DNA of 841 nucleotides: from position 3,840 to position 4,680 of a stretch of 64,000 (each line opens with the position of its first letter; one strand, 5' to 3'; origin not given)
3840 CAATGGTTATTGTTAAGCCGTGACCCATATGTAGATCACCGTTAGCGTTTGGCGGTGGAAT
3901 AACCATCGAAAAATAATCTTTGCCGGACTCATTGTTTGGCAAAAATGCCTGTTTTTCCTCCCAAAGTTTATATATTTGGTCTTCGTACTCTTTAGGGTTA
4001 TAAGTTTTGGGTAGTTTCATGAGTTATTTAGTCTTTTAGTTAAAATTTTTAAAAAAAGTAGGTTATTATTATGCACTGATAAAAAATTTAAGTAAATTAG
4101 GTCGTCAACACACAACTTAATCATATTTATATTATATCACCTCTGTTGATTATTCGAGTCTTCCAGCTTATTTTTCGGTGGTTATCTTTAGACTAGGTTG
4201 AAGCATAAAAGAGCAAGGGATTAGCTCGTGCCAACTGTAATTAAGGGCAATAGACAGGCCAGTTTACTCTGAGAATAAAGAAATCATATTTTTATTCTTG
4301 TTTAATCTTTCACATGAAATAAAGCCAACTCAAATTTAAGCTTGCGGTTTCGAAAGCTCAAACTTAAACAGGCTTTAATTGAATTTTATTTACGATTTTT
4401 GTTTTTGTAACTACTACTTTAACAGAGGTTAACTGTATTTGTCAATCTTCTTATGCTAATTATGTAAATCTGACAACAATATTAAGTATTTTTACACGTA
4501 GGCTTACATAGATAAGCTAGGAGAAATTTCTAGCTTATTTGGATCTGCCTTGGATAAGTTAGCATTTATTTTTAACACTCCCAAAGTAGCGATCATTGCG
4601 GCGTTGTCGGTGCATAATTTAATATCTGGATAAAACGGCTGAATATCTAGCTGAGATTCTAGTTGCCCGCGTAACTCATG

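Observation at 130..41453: Recurrent -10 box 6-9 nt (mostly 6-7) upstream of ATG: widespread leaderless genes alongside SD-led genes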

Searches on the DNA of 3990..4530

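Call 57: search_rna_families(source=window, start=3990, end=4530, threshold=evalue, max_evalue=1)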
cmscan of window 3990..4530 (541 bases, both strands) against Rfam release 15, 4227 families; matches with E-value up to 1: 1.
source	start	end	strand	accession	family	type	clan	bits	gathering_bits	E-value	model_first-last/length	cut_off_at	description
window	4269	4291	+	RF00180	REN-SRE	Cis-reg;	-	17.2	41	0.12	1-37/37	no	Renin stability regulatory element (REN-SRE)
